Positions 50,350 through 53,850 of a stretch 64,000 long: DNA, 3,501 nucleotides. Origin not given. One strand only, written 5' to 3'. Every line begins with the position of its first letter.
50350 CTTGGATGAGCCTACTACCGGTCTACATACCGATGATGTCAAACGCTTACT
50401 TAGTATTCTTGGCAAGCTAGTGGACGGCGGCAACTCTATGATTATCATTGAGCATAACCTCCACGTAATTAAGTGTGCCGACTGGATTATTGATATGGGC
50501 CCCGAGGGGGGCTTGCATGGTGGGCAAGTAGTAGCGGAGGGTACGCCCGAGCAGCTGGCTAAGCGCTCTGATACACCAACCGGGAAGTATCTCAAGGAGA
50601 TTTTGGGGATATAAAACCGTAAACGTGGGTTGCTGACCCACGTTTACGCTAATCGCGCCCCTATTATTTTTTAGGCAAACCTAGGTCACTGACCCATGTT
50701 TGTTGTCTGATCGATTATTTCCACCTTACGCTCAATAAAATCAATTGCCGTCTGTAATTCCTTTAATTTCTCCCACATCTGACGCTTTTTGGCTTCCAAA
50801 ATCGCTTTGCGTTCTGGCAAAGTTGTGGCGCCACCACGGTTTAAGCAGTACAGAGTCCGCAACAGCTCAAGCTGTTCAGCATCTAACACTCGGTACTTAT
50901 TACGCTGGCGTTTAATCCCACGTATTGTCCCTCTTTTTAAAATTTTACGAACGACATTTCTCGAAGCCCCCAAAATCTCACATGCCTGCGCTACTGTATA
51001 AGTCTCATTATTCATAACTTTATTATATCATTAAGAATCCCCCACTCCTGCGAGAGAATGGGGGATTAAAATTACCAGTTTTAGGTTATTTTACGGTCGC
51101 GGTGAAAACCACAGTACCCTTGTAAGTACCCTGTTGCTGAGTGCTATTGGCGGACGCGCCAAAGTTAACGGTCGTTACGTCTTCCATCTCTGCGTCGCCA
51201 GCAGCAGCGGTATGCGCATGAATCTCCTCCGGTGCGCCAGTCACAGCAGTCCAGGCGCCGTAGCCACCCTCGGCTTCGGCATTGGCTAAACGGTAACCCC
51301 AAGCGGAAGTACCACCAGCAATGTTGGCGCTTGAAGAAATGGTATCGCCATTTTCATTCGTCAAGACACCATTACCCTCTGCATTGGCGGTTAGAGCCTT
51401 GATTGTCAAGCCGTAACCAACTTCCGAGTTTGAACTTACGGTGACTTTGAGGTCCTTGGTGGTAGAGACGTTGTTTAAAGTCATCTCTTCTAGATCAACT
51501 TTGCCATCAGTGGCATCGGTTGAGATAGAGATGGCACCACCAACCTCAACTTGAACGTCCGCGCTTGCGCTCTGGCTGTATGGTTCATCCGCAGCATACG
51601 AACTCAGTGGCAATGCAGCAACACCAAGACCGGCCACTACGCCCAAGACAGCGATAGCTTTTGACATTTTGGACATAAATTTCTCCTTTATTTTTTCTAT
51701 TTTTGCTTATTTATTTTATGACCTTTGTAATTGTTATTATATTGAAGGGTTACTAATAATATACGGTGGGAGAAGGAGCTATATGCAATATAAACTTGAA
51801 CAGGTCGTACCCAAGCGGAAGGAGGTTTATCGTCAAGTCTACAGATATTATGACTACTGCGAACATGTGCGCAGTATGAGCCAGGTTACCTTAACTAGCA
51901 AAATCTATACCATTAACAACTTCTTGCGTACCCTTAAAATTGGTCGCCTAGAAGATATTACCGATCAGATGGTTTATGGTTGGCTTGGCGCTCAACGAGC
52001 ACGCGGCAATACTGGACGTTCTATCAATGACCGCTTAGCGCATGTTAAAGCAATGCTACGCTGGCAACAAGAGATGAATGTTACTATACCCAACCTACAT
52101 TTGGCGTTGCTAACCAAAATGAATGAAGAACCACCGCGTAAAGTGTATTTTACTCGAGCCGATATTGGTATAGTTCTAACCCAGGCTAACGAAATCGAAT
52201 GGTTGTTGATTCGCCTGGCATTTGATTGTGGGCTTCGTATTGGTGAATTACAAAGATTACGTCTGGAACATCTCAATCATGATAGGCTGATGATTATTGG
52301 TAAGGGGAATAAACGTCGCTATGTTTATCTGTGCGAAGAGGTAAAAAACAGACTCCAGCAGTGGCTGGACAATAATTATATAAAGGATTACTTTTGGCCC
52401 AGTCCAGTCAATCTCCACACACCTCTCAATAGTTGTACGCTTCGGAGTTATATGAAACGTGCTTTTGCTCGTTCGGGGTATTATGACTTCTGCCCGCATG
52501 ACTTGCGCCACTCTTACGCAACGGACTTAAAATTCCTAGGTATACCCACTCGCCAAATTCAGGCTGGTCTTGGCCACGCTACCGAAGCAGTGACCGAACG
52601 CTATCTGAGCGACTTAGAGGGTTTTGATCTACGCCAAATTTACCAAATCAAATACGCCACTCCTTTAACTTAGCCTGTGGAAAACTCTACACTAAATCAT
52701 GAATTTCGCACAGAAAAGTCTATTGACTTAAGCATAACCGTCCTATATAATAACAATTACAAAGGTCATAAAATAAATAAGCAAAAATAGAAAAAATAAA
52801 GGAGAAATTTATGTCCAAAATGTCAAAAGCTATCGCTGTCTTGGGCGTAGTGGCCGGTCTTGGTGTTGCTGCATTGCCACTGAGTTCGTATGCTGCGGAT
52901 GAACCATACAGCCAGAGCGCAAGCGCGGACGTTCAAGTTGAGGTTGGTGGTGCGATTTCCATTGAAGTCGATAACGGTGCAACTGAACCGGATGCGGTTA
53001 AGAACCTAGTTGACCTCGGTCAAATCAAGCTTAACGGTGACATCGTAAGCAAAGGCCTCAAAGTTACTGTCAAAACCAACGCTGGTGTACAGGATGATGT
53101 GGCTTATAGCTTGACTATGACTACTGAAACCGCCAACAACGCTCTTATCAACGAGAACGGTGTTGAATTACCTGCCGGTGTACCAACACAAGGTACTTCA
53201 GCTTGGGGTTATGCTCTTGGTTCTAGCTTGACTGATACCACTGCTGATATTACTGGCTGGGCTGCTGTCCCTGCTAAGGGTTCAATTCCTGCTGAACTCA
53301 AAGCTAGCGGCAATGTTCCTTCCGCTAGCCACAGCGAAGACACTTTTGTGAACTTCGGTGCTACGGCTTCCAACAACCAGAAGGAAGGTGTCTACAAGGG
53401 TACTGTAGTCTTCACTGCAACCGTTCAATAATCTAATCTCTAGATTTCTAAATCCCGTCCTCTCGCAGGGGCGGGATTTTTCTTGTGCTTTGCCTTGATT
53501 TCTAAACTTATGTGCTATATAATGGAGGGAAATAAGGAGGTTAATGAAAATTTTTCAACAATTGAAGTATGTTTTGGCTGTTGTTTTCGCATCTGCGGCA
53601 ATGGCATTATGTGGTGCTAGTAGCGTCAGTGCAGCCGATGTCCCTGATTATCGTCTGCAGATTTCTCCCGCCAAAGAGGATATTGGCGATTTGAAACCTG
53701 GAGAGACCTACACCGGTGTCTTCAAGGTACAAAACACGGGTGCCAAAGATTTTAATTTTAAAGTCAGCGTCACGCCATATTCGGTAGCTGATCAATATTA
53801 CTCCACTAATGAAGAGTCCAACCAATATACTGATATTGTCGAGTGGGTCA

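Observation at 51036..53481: Recombinase-bearing invertible core between two opposed surface-protein genes: an apparent -35 flip-flop switch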

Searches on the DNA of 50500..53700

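Call 68: search_rna_families(source=window, start=50500, end=53700, threshold=evalue, max_evalue=1)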
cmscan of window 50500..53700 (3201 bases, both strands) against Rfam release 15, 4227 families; matches with E-value up to 1: 2.
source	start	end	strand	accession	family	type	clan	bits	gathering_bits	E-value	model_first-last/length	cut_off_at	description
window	51446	51520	+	RF03939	mir-4868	Gene; miRNA;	-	20.6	70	0.65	1-78/78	no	mir-4868 microRNA precursor family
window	53245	53297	+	RF01119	sR32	Gene; snRNA; snoRNA; CD-box;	-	16.8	40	0.22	1-57/57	no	Small nucleolar RNA sR32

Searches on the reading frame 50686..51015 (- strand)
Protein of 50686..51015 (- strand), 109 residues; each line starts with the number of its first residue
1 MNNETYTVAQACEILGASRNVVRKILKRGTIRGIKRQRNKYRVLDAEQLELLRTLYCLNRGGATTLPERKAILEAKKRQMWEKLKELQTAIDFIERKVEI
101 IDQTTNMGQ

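Call 5: search_protein_families(library=pfam, proteins=[window:50686-51015:-], max_evalue=0.1)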
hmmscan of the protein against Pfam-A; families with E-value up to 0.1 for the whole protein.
window:50686-51015:- (109 aa): 6 families
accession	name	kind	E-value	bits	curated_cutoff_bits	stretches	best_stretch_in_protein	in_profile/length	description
PF12728.13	HTH_17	-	8.7e-08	32.7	27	1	6-43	2-38/51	Helix-turn-helix domain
PF13551.12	HTH_29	-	0.00015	22.2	28.1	1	6-48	13-62/64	Winged helix-turn helix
PF13411.12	MerR_1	-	0.00041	20.9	21.6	1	6-66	1-59/69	MerR HTH family regulatory protein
PF13384.12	HTH_23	-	0.0052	17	24.6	1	6-28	18-40/50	Homeodomain-like domain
PF13545.12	HTH_Crp_2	-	0.012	16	27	1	10-50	27-68/70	Crp-like helix-turn-helix domain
PF02954.25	HTH_8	-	0.098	12.8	22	0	7-27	20-40/42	Bacterial regulatory protein, Fis family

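Call 28: search_protein_families(library=ncbifam, proteins=[window:50686-51012:-], max_evalue=1)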
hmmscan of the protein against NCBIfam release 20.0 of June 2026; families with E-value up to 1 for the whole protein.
window:50686-51012:- (108 aa): 10 families
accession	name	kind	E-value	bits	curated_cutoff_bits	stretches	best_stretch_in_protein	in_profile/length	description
TIGR01764.1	excise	domain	8.1e-07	29.3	28.8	1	4-42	1-38/49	excisionase family DNA-binding protein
NF041849.1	trans_regNmlR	equivalog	5.3e-06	26.5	175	1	57-101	69-113/117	stress response transcriptional regulator NmlR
NF040990.2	MamR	equivalog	0.00047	20.4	100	1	2-47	41-85/91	magnetosome protein MamR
TIGR02054.1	MerD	equivalog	0.00057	20.4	103.65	1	4-53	3-52/120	mercuric resistance transcriptional repressor MerD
NF033545.0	transpos_IS630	equivalog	0.001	18.6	100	1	4-87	12-109/299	IS630 family transposase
NF033783.1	coreg_MerD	equivalog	0.0098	16.3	170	1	4-51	3-50/121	mercury resistance co-regulator MerD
NF052513.1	TransRegCarH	equivalog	0.012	14.9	400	1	4-77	6-79/274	HTH-type transcriptional repressor CarH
NF001071.0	PRK00118.2-1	equivalog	0.032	14.6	160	0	47-105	23-77/117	putative DNA-binding protein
NF033546.1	transpos_IS21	equivalog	0.073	12.6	160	1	3-45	7-52/294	IS21 family transposase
TIGR04179.1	rhombo_lipo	equivalog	0.11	11.8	150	1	68-103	56-90/259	rhombotarget lipoprotein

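Call 55: search_protein_families(library=phrogs, proteins=[window:50686-51012:-], max_evalue=0.001)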
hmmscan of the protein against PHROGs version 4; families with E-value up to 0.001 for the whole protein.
window:50686-51012:- (108 aa): 3 families
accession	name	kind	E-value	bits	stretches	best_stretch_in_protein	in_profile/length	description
phrog_11671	-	unknown function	7.9e-07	30.3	1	3-103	6-108/146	-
phrog_6401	-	DNA, RNA and nucleotide metabolism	0.00024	21.9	1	2-39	7-43/64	DNA binding protein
phrog_2907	-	integration and excision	0.00087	20.7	0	2-49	4-55/117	excisionase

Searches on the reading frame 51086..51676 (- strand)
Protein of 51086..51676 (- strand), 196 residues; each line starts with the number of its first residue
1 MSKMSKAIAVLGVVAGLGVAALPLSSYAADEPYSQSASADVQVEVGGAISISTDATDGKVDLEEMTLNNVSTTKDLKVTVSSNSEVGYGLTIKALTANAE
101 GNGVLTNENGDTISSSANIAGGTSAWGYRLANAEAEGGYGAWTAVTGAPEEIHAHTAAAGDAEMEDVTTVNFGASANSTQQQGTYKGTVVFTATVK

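Call 5: search_protein_families(library=pfam, proteins=[window:51086-51676:-], max_evalue=0.1)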
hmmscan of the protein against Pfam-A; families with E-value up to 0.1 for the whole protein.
window:51086-51676:- (196 aa): 1 family
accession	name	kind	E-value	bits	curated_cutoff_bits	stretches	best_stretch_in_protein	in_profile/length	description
PF10988.14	DUF2807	-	0.0065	16.7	24.2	1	64-161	77-174/181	Putative auto-transporter adhesin, head GIN domain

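Call 20: find_encoding_contigs(protein=window:51089-51676:-, flank=3000, max_places=10)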
Protein window:51089-51676:- (196 aa): 19 contigs read that carry it; 9 places shown.
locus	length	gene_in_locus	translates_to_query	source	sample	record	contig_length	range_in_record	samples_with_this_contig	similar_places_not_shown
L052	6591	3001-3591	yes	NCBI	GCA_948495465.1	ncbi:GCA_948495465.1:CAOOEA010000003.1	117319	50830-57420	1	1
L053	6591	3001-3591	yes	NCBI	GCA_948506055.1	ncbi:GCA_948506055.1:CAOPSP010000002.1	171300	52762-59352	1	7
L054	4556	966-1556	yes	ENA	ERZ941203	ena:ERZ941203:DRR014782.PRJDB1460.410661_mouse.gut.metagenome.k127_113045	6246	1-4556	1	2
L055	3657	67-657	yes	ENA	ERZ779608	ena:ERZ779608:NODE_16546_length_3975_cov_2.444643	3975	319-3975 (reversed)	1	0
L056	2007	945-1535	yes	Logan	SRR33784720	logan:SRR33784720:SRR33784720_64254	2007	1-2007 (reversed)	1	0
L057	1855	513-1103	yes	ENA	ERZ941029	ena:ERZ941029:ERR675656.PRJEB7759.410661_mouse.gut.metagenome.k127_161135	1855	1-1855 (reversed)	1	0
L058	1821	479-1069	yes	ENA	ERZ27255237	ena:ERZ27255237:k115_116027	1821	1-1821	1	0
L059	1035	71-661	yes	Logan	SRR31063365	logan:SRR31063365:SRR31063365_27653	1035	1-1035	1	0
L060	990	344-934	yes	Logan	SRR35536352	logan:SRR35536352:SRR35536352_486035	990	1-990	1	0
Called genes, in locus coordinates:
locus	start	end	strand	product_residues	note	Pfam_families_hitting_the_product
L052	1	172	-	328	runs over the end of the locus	-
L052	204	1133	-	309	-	-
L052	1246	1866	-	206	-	-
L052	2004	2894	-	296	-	PF02899:Phage_int_SAM_1 (weak), PF00589:Phage_integrase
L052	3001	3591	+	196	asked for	-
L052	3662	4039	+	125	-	PF12728:HTH_17, PF13411:MerR_1 (weak)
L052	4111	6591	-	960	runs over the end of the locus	PF00005:ABC_tran (faint), PF02463:SMC_N (faint), PF03193:RsgA_GTPase (faint), PF13191:AAA_16 (faint), PF13304:AAA_21 (faint), PF13555:AAA_29 (faint), PF17760:UvrA_inter, PF17755:UvrA_DNA-bind, +2 more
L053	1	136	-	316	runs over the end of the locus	-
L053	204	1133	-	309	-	-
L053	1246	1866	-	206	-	-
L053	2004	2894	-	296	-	PF02899:Phage_int_SAM_1 (weak), PF00589:Phage_integrase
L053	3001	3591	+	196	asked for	-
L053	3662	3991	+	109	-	PF12728:HTH_17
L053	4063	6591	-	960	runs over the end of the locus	PF00005:ABC_tran (faint), PF02463:SMC_N (faint), PF03193:RsgA_GTPase (faint), PF13191:AAA_16 (faint), PF13304:AAA_21 (faint), PF13555:AAA_29 (faint), PF17760:UvrA_inter, PF17755:UvrA_DNA-bind, +2 more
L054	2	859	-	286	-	?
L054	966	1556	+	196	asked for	-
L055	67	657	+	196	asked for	-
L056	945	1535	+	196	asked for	-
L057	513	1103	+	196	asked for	-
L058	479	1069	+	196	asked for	-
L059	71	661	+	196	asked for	-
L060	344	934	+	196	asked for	-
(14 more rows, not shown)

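Call 28: search_protein_families(library=ncbifam, proteins=[window:51089-51676:-], max_evalue=1)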
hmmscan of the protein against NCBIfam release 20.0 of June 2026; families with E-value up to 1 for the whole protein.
window:51089-51676:- (196 aa): 1 family
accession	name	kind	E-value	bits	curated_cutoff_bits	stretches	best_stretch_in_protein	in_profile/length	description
NF058581.1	CPR_Pam_pilin_C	domain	0.0062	16.6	55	1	57-194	3-145/148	Pam pilus system pilin subunit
